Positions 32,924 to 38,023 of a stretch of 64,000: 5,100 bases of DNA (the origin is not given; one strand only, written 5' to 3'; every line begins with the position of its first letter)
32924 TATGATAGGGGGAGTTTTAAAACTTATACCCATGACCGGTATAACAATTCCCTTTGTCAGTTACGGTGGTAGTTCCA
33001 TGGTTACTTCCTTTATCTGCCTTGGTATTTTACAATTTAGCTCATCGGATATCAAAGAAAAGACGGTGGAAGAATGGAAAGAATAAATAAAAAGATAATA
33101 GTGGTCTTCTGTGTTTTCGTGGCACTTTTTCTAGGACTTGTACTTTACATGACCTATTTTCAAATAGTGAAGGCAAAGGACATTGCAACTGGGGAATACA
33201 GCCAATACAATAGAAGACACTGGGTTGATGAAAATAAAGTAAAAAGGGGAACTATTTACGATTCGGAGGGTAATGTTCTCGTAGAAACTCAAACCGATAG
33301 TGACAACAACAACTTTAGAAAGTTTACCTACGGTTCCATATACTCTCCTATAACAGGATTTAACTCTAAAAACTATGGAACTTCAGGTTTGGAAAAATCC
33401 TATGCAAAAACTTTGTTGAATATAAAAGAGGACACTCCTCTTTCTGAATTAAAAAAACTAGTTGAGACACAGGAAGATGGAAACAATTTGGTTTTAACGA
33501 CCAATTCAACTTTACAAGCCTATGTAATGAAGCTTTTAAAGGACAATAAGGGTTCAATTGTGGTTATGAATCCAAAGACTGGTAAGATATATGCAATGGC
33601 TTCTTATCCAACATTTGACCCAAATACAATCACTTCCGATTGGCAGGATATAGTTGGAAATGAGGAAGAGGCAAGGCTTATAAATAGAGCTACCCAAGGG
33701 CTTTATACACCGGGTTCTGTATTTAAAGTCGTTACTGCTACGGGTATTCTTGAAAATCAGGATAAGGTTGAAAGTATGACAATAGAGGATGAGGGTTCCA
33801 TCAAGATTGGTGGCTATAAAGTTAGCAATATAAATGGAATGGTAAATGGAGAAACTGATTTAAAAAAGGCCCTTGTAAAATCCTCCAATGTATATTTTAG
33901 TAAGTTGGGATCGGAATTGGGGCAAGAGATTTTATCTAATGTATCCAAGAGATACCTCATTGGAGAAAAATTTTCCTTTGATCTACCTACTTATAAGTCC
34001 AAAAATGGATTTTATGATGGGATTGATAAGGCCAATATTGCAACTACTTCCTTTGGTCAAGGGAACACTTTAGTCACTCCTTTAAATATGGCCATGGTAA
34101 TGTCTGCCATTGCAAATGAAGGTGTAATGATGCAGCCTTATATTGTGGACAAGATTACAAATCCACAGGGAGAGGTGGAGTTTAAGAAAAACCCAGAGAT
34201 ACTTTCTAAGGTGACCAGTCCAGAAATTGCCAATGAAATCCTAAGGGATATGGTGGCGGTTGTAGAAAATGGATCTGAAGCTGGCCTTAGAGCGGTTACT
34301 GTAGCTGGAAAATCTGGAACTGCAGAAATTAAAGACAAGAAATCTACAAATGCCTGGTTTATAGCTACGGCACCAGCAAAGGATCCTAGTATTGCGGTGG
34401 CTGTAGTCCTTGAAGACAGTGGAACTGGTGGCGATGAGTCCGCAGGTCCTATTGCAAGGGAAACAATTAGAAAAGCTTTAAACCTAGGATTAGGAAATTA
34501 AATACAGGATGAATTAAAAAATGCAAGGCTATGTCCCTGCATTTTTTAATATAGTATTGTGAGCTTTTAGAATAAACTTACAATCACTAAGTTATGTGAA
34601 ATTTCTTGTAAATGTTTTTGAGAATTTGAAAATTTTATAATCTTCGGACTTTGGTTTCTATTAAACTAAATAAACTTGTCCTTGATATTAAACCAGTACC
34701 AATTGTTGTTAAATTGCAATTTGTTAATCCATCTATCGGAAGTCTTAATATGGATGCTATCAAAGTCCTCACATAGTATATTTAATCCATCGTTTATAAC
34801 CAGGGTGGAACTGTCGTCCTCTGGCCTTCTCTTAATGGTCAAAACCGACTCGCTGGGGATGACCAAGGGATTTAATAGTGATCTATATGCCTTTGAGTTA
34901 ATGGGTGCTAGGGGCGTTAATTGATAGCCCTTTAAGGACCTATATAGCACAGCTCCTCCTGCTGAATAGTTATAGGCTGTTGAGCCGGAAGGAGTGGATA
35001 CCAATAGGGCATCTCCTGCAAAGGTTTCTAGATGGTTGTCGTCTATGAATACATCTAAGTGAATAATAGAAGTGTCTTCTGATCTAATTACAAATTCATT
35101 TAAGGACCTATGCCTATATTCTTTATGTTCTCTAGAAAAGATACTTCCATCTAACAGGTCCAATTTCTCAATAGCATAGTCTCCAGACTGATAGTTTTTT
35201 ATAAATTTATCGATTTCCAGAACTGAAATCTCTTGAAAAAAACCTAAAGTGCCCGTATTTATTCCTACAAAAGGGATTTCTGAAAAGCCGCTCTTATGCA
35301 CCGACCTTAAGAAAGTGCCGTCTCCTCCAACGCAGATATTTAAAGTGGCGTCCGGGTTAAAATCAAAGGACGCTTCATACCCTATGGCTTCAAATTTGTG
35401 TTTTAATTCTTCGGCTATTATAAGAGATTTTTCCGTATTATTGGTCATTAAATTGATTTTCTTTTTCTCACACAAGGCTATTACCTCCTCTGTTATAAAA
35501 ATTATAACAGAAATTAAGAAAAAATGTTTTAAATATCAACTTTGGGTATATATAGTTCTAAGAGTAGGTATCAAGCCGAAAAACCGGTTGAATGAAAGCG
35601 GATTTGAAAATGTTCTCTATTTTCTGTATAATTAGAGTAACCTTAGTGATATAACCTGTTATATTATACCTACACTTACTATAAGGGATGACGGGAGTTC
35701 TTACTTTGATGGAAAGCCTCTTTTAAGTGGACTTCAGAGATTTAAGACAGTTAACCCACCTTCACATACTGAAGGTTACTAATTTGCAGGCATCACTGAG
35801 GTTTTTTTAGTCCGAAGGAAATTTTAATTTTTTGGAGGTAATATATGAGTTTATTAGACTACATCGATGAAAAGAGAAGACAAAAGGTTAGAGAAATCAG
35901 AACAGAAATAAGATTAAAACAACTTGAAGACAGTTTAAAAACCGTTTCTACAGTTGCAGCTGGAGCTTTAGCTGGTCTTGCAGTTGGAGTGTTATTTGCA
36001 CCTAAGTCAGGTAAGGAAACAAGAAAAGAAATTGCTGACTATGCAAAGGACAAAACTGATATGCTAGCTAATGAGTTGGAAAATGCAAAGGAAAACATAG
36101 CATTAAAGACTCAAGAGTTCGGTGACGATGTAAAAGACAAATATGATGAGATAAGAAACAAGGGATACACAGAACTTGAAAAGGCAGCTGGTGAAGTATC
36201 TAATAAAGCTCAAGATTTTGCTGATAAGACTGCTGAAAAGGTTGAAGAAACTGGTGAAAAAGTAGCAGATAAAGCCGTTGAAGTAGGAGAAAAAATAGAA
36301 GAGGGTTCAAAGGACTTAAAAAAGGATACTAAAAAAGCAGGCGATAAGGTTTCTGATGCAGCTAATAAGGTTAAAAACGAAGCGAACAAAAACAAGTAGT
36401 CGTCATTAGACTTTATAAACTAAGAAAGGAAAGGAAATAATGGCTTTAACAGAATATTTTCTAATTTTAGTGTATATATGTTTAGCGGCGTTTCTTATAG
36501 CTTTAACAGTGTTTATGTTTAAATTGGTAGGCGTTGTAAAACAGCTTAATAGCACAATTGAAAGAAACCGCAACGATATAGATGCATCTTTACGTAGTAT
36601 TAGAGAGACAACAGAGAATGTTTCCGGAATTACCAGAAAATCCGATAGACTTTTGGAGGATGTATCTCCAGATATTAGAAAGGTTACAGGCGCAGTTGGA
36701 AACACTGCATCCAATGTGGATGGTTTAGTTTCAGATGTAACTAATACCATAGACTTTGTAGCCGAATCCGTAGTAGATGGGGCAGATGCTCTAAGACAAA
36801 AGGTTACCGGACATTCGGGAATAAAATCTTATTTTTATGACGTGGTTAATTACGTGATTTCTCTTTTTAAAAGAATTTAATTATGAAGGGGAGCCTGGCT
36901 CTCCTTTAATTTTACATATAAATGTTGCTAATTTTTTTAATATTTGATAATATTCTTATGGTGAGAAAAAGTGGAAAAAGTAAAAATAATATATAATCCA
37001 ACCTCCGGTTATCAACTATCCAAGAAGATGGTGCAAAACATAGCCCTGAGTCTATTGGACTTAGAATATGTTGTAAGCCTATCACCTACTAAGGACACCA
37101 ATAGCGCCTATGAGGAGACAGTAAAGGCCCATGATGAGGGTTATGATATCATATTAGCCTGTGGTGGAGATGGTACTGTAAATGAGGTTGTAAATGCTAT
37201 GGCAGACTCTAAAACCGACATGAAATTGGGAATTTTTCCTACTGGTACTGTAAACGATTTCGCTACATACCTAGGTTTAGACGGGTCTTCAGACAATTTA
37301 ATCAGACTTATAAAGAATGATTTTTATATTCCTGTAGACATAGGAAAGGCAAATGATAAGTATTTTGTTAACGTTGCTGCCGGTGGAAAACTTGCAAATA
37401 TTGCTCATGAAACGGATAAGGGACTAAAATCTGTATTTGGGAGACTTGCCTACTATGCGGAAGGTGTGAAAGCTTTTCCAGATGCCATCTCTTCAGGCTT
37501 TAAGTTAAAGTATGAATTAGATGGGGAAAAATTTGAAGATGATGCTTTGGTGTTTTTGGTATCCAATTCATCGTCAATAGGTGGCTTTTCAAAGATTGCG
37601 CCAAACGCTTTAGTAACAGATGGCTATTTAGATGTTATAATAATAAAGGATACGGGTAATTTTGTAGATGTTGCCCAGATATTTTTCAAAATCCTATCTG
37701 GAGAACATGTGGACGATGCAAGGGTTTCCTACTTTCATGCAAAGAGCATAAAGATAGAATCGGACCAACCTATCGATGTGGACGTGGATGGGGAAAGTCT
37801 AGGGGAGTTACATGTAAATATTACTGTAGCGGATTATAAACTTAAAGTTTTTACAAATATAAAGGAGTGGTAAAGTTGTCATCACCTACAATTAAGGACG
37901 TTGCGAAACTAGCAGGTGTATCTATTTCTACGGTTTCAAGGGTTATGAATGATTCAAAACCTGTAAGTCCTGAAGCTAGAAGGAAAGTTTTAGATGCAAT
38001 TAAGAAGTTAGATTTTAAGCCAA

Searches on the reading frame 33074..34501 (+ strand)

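Call 47: search_protein_families(library=pfam, proteins=[window:33074-34501:+], max_evalue=0.00001)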
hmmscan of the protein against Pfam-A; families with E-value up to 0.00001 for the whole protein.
window:33074-34501:+ (475 aa): 2 families
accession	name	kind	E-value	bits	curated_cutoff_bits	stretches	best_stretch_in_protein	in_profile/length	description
PF00905.27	Transpeptidase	-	1.6e-60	205.3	22.1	1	160-465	1-298/299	Penicillin binding protein transpeptidase domain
PF21922.1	PBP_dimer_2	-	8.5e-11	42.4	27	1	58-138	1-82/83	Penicillin binding protein A dimerisation domain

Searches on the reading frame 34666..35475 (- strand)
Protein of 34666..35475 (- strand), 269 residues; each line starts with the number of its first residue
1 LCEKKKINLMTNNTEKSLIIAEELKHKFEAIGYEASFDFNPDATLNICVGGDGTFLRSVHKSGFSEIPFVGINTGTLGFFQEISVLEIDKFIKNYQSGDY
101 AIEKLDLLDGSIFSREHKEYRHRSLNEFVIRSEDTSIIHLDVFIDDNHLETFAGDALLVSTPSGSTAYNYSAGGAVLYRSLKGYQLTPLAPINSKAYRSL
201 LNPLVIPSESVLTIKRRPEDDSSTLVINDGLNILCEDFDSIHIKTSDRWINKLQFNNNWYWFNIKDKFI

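Call 47: search_protein_families(library=pfam, proteins=[window:34666-35475:-], max_evalue=0.00001)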
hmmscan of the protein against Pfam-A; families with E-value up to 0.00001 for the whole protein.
window:34666-35475:- (269 aa): 2 families
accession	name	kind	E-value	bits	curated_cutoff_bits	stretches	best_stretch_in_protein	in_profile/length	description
PF20143.4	NAD_kinase_C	-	1.5e-15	57.5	23.7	1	126-246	2-117/126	ATP-NAD kinase C-terminal domain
PF01513.26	NAD_kinase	-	4.7e-09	37.1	25.5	1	42-100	72-130/130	ATP-NAD kinase N-terminal domain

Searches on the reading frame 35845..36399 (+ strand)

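Call 47: search_protein_families(library=pfam, proteins=[window:35845-36399:+], max_evalue=0.00001)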
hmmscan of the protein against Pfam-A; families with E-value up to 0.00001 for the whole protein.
window:35845-36399:+ (184 aa): 2 families
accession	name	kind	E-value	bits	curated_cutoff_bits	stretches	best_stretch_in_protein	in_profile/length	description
PF12732.12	YtxH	-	7.2e-19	68.5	37.5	1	36-105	3-68/71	YtxH-like protein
PF01442.23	Apolipoprotein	-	7.1e-09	36.1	90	1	58-171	15-172/190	Apolipoprotein A1/A4/E domain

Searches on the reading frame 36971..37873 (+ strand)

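Call 47: search_protein_families(library=pfam, proteins=[window:36971-37873:+], max_evalue=0.00001)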
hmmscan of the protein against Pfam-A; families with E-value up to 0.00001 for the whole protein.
window:36971-37873:+ (300 aa): 2 families
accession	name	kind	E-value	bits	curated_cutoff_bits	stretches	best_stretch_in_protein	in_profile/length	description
PF00781.29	DAGK_cat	-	8.9e-30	103.3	23.6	1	3-126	1-124/125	Diacylglycerol kinase catalytic domain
PF19279.4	YegS_C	-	9.9e-26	90.8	27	1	144-294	11-157/158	YegS C-terminal NAD kinase beta sandwich-like domain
